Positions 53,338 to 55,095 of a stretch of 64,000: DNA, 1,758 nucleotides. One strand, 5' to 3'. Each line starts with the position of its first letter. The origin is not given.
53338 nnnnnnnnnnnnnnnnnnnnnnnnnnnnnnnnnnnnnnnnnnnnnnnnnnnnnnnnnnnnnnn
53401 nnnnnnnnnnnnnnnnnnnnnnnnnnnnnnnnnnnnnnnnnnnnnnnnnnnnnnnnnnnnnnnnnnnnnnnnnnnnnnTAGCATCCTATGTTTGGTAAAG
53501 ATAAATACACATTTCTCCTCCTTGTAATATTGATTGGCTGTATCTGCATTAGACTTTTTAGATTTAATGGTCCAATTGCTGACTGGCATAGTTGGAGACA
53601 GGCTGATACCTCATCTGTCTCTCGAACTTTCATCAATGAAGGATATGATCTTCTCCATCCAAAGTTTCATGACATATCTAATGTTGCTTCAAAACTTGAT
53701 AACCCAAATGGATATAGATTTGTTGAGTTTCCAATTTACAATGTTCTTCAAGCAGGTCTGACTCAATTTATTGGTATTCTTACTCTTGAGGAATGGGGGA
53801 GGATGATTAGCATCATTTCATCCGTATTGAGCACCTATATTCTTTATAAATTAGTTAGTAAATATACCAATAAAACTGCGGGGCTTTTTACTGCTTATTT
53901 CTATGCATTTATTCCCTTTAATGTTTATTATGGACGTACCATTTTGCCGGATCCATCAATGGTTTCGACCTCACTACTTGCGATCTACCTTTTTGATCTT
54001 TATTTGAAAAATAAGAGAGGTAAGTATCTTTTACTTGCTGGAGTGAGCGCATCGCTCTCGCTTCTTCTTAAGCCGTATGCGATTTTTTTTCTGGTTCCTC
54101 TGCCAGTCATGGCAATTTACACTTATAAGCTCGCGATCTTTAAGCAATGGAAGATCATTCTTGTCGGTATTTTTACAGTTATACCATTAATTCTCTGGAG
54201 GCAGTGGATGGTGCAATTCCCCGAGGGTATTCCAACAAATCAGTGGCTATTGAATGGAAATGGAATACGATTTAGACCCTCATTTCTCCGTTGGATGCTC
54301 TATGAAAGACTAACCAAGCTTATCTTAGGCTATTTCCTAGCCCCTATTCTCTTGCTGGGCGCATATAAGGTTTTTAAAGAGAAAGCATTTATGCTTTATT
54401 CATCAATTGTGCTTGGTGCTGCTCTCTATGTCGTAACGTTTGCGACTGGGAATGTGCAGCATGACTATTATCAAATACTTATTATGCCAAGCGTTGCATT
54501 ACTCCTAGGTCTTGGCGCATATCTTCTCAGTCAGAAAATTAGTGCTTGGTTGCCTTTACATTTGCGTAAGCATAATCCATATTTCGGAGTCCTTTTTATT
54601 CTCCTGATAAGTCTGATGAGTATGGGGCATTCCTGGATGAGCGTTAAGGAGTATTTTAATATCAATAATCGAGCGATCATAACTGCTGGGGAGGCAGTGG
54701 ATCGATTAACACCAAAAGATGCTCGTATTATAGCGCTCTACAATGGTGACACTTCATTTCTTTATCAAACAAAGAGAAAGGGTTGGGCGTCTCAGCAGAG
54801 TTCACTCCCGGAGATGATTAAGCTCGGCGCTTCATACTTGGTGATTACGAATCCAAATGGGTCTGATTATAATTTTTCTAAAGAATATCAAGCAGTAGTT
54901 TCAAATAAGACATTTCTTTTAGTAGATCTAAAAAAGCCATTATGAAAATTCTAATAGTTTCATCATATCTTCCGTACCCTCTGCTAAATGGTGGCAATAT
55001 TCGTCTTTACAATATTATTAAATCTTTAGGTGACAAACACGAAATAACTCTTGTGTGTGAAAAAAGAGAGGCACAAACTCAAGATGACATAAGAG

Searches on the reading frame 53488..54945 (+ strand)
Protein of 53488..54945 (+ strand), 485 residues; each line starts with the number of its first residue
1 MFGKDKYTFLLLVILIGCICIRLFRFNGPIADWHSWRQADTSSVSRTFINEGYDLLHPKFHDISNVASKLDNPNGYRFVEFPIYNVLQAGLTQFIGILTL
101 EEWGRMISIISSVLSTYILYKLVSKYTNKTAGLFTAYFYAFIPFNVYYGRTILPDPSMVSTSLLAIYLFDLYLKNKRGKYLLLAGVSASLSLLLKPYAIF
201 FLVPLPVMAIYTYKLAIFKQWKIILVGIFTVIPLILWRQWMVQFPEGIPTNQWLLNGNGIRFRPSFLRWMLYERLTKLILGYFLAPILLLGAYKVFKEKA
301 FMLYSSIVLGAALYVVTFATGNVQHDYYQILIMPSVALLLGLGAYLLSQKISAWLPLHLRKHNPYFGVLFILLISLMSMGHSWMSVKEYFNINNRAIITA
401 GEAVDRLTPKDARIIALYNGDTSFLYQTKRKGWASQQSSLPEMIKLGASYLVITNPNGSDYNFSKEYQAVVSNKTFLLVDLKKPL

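Call 9: search_protein_families(library=pfam, proteins=[window:53488-54945:+], max_evalue=0.001)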
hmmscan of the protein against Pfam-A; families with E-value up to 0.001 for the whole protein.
window:53488-54945:+ (485 aa): 1 family
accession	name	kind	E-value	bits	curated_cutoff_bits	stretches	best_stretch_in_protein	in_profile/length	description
PF13231.12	PMT_2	-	1.4e-17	64.8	26.1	1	104-237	24-160/160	Dolichyl-phosphate-mannose-protein mannosyltransferase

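Call 34: search_protein_families(library=ncbifam, proteins=[window:53488-54945:+], max_evalue=0.01)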
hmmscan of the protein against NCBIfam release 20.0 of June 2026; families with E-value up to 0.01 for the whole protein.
window:53488-54945:+ (485 aa): 1 family
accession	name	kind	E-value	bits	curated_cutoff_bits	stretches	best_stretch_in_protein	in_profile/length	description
TIGR03663.1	TIGR03663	subfamily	0.00012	21.2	126.25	1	104-211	73-180/435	flippase activity-associated protein Agl23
